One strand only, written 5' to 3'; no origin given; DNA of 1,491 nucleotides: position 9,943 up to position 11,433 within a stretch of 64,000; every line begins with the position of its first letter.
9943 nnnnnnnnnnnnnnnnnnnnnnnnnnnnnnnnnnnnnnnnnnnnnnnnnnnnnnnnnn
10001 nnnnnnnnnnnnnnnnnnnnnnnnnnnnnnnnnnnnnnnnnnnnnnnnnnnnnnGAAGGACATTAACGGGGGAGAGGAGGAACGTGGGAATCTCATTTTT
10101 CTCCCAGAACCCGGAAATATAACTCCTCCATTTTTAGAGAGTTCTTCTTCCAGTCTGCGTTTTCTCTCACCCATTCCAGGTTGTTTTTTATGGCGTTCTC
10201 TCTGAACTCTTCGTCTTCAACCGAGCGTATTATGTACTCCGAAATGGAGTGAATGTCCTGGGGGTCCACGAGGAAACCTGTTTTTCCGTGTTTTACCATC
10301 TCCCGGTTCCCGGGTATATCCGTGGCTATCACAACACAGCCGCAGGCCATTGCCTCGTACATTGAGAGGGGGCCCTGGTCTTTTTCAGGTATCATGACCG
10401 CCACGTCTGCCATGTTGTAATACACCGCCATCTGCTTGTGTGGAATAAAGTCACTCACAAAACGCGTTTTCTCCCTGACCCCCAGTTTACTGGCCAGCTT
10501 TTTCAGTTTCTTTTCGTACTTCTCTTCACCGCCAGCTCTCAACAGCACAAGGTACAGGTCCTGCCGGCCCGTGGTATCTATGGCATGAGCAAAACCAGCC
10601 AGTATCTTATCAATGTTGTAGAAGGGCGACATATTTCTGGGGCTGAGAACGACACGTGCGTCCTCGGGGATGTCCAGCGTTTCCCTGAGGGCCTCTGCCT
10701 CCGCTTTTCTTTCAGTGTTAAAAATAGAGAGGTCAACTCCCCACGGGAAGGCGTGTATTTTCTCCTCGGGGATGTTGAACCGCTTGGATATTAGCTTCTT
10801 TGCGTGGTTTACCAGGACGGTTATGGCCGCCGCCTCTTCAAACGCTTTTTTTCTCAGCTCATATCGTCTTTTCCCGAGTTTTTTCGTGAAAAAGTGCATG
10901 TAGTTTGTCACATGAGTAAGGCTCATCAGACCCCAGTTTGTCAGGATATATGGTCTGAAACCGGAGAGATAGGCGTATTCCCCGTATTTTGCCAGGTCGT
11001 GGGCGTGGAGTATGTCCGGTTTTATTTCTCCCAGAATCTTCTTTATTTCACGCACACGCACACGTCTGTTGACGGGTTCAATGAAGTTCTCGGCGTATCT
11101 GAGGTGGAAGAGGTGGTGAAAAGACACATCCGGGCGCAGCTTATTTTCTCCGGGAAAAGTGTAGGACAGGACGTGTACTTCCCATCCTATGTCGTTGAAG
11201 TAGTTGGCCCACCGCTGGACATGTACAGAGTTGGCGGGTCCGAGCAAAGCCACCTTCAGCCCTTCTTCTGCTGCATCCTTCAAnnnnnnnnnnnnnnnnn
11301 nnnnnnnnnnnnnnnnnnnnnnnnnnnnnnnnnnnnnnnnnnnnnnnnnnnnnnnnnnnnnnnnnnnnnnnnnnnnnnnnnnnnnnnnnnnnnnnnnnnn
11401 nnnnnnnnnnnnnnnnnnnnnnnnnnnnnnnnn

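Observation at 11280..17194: Two paralogous F390-synthetase/PaaK-like adenylate-forming enzymes inside the glycan cluster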

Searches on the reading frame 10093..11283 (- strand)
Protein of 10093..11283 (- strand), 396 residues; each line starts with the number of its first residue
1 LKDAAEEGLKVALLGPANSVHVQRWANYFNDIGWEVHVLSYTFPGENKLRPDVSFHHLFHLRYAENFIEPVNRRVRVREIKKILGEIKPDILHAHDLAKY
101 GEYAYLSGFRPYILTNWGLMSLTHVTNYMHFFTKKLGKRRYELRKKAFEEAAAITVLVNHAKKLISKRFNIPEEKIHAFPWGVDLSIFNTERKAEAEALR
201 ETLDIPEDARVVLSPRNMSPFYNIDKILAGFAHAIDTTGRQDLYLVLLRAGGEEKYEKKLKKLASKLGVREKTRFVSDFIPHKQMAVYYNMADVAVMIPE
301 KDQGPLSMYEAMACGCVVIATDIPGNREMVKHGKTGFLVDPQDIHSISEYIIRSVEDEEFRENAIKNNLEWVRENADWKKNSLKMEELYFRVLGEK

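Call 6: search_protein_families(library=pfam, proteins=[window:10093-11283:-], max_evalue=0.01)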
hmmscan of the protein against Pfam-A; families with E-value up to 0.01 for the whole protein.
window:10093-11283:- (396 aa): 6 families
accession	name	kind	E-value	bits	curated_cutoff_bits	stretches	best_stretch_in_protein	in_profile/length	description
PF00534.26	Glycos_transf_1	-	1.7e-33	116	26.4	1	197-369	3-170/172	Glycosyl transferases group 1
PF13692.12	Glyco_trans_1_4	-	1.9e-21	77.3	27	1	231-357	20-142/142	Glycosyl transferases group 1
PF13477.12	Glyco_trans_4_2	-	2e-18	67.4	23.4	1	10-153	1-134/139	Glycosyl transferase 4-like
PF13439.12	Glyco_transf_4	-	8.8e-15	55.6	28.5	1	20-186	6-169/170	Glycosyltransferase Family 4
PF13579.12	Glyco_trans_4_4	-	4.5e-07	30.8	29.7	1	20-181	5-157/158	Glycosyl transferase 4-like domain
PF13524.12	Glyco_trans_1_2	-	2.1e-05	24.9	25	1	277-380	32-137/144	Glycosyl transferase-like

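Call 94: search_protein_families(library=ncbifam, proteins=[window:10093-11283:-], max_evalue=0.00001)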
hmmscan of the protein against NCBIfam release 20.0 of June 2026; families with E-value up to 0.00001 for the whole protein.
window:10093-11283:- (396 aa): 22 families
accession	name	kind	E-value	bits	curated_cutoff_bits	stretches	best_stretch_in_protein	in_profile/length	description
TIGR04063.1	stp3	hypoth_equivalog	1.2e-33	116.6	442.05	1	76-393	80-396/397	TIGR04063 family PEP-CTERM/XrtA system glycosyltransferase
TIGR03999.1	thiol_BshA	equivalog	3.1e-27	95.5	273.7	1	31-393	27-374/375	N-acetyl-alpha-D-glucosaminyl L-malate synthase BshA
NF038229.1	Glyco4_Geo_Pelo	equivalog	3.2e-24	85.6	400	1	135-393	94-337/338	GPMC system family 4 glycosyltransferase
TIGR03449.1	mycothiol_MshA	equivalog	1.4e-21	76.9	462.5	1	150-392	164-403/406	D-inositol-3-phosphate glycosyltransferase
TIGR03088.1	stp2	hypoth_equivalog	1.6e-20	73.5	409.05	1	81-392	74-373/374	TIGR03088 family PEP-CTERM/XrtA system glycosyltransferase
NF012028.0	PRK15484.1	subfamily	1.3e-18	67.3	618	1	147-387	136-373/380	lipopolysaccharide N-acetylglucosaminyltransferase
TIGR04047.1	MSMEG_0565_glyc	hypoth_equivalog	3e-16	59.5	259.85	1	20-389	16-371/373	MSMEG_0565 family glycosyltransferase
NF047684.1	TeichurnBiosyTuaC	equivalog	3.3e-16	59.2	550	1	86-392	106-389/391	teichuronic acid biosynthesis protein TuaC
NF041876.1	EPS_EpsE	equivalog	3.6e-16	59.4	400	1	155-364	166-368/389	exopolysaccharide biosynthesis GT4 family glycosyltransferase EpsE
TIGR02149.1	glgA_Coryne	subfamily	7.8e-15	54.9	302.4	1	89-392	84-390/391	glycogen synthase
NF041010.1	glycosy_Agl16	equivalog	3.5e-13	49.2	575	1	86-390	71-349/352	glycosylation protein Agl16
NF038295.1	EPS_HpsP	equivalog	1.3e-11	44.2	550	1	138-391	140-386/388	hormogonium polysaccharide biosynthesis glycosyltransferase HpsP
TIGR04157.1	glyco_rSAM_CFB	subfamily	1.5e-11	43.9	400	1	134-341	153-350/406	TIGR04157 family glycosyltransferase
NF053787.1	GlcN_PG_synth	equivalog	4.8e-11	42.1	480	1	170-393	160-360/361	N-acetylglucosaminyl phosphatidylglycerol synthase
NF007640.0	PRK10307.1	subfamily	3.9e-10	39.2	276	1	170-377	190-392/411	WcaI family glycosyltransferase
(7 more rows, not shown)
